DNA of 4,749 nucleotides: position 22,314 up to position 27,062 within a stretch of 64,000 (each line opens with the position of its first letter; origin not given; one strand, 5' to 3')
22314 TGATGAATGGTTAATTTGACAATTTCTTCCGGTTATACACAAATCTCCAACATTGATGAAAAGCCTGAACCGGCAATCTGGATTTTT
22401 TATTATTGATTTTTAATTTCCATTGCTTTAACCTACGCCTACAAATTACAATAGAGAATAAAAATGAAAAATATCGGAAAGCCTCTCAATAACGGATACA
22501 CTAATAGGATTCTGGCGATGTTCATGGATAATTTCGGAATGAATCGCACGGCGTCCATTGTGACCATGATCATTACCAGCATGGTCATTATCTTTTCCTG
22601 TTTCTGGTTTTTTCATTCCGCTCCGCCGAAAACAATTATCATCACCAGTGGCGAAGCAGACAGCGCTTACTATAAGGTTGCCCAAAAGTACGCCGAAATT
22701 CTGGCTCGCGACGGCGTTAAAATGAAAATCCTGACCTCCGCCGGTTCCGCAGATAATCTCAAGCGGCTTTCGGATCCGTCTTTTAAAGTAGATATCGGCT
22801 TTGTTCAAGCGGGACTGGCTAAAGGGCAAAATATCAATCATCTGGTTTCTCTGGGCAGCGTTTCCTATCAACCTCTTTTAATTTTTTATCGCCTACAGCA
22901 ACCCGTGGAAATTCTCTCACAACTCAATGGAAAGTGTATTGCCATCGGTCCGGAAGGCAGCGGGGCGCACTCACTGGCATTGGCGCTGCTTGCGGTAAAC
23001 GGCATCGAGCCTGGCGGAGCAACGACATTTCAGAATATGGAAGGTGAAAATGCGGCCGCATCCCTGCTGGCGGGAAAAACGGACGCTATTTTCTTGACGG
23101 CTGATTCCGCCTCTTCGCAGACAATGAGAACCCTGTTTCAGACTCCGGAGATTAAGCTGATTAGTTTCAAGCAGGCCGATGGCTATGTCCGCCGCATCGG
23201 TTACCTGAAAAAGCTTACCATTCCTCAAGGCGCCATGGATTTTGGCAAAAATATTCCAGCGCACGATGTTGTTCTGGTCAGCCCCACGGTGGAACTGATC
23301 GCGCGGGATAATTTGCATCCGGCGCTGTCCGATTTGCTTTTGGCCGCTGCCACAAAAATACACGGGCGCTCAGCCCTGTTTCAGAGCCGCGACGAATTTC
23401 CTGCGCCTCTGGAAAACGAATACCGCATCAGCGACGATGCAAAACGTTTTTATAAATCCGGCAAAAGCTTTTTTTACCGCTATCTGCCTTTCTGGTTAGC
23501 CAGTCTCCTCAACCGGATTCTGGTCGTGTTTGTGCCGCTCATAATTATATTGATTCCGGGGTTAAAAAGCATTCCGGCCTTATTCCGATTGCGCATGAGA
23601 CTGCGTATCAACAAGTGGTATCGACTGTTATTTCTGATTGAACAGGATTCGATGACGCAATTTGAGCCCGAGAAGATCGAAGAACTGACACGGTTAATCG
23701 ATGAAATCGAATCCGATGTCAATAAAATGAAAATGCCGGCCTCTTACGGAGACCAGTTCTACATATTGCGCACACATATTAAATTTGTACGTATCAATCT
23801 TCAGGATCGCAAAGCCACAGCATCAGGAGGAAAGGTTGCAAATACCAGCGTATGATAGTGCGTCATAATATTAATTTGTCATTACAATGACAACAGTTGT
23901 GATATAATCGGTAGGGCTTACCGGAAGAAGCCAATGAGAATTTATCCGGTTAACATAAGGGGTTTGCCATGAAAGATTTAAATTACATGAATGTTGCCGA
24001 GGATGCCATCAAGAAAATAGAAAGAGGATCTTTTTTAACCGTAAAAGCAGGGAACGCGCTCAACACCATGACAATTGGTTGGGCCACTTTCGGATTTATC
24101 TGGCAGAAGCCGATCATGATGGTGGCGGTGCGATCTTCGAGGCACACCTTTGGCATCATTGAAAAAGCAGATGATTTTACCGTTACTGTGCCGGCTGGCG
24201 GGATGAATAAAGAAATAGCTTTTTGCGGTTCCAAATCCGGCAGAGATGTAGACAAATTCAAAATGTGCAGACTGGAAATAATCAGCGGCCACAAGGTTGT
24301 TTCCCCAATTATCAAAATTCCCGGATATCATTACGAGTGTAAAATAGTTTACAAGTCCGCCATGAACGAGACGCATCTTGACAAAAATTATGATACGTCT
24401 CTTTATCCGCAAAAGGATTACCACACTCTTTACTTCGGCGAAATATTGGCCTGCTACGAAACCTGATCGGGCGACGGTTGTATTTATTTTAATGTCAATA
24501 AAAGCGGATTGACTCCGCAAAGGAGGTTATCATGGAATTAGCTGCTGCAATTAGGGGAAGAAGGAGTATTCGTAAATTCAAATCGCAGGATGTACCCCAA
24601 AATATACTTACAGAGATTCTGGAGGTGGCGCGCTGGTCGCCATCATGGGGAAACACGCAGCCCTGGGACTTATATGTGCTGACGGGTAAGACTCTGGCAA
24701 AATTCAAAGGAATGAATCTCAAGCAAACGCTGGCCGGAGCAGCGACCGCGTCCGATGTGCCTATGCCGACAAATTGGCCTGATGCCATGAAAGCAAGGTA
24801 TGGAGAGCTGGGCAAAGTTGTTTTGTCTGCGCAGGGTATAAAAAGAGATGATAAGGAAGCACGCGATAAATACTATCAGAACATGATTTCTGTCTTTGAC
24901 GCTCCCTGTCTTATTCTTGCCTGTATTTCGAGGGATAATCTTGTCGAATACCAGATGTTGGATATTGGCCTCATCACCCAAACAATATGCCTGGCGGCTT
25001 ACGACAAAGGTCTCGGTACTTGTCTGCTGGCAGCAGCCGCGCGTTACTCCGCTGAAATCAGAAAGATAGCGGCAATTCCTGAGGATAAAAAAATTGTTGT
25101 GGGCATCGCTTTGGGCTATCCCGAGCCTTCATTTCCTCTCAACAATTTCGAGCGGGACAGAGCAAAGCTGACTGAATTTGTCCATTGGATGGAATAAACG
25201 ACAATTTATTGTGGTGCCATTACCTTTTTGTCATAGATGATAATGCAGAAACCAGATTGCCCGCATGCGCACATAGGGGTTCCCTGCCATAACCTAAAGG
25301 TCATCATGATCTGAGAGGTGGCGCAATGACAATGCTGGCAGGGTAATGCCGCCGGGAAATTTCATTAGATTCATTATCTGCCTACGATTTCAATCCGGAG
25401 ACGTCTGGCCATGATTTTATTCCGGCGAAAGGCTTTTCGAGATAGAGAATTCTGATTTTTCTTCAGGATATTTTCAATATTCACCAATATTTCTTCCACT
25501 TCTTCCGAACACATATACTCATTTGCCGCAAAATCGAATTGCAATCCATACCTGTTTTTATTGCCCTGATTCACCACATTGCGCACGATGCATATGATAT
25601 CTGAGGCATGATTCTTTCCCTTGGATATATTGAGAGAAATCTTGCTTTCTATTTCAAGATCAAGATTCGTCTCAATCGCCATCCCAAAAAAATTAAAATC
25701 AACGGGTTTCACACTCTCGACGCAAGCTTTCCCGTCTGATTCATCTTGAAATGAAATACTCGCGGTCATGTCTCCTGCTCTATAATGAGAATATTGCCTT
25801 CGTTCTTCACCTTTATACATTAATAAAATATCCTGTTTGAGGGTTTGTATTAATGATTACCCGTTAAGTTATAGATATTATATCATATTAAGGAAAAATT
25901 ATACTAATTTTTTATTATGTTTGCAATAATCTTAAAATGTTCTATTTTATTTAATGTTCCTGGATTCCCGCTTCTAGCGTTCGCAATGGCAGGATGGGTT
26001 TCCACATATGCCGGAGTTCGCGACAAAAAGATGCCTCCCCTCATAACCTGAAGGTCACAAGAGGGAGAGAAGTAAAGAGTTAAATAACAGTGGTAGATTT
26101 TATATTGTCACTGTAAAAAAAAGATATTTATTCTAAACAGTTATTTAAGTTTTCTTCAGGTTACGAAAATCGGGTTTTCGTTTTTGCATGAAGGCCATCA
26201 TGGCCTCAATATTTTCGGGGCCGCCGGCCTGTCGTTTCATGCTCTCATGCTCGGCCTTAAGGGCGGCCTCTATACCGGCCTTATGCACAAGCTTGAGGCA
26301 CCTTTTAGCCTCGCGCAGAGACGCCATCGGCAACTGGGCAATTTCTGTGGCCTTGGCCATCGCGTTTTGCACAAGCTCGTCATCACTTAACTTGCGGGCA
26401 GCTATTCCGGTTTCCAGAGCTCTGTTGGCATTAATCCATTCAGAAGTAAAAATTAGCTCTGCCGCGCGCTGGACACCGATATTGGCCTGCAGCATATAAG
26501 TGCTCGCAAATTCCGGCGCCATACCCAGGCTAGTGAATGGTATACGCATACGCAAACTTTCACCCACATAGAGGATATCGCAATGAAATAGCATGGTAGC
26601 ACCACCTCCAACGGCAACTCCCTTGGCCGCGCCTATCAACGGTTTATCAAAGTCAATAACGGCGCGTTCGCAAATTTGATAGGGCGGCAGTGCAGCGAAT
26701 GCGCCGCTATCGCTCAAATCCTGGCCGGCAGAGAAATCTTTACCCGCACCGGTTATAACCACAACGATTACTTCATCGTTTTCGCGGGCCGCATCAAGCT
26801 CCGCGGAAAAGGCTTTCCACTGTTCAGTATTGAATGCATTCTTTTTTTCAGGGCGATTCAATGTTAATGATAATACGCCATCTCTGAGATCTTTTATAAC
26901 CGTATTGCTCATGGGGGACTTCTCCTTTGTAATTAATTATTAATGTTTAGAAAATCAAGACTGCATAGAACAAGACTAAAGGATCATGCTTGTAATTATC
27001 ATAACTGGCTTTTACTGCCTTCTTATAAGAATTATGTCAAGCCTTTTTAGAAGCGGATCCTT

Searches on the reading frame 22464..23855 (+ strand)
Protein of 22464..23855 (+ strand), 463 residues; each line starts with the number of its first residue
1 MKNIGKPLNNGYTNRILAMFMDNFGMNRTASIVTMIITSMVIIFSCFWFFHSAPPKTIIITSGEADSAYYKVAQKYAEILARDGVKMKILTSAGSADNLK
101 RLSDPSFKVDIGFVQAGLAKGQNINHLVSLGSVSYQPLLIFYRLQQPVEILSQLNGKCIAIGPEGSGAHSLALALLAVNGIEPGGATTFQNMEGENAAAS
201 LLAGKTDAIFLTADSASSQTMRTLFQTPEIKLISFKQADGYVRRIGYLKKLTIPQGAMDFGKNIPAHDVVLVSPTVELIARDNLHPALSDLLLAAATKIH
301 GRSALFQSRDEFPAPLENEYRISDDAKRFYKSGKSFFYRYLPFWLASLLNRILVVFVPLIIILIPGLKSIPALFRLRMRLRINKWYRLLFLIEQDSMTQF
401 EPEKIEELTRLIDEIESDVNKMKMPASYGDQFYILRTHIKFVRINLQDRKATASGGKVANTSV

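Call 7: search_protein_families(library=pfam, proteins=[window:22464-23855:+], max_evalue=0.001)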
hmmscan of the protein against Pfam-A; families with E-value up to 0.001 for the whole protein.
window:22464-23855:+ (463 aa): 2 families
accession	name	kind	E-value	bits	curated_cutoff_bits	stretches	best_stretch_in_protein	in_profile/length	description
PF16868.10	NMT1_3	-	2.1e-14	54.3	27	1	61-262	2-218/289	NMT1-like family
PF09084.16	NMT1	-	0.00082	19.8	20.5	0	84-214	20-149/216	NMT1/THI5 like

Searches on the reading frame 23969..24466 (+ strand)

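Call 7: search_protein_families(library=pfam, proteins=[window:23969-24466:+], max_evalue=0.001)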
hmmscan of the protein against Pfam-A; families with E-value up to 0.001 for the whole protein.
window:23969-24466:+ (165 aa): 1 family
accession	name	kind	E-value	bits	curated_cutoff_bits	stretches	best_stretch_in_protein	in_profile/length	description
PF01613.24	Flavin_Reduct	-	2.2e-13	51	27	1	23-163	11-132/153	Flavin reductase like domain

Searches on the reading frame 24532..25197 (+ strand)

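Call 7: search_protein_families(library=pfam, proteins=[window:24532-25197:+], max_evalue=0.001)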
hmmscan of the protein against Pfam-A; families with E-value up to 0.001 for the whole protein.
window:24532-25197:+ (221 aa): 2 families
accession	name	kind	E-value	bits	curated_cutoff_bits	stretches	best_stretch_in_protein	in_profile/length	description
PF00881.29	Nitroreductase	-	2.4e-31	109.6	23.5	1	7-196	1-167/167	Nitroreductase family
PF14512.11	TM1586_NiRdase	-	1.1e-13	51.8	27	1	103-217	45-149/215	Putative TM nitroreductase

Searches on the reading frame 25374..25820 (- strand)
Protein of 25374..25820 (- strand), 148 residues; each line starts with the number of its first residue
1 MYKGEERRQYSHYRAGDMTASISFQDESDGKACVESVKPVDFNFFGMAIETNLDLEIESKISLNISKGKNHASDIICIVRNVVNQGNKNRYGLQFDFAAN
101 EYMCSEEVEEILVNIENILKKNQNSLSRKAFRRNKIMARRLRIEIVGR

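Call 7: search_protein_families(library=pfam, proteins=[window:25374-25820:-], max_evalue=0.001)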
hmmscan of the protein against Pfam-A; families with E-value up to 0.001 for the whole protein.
window:25374-25820:- (148 aa): 1 family
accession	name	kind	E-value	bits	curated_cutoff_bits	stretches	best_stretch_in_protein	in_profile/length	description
PF07238.19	PilZ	-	4.4e-05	24.2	22.5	1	14-97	7-87/102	PilZ domain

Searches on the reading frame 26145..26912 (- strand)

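Call 7: search_protein_families(library=pfam, proteins=[window:26145-26912:-], max_evalue=0.001)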
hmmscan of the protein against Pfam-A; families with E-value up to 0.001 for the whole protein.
window:26145-26912:- (255 aa): 2 families
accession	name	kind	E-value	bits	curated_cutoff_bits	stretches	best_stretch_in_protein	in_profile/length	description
PF00378.25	ECH_1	-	7.3e-40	137.3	27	1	11-250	4-249/251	Enoyl-CoA hydratase/isomerase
PF16113.10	ECH_2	-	1.1e-21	78.1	27.2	1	15-244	3-240/335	Enoyl-CoA hydratase/isomerase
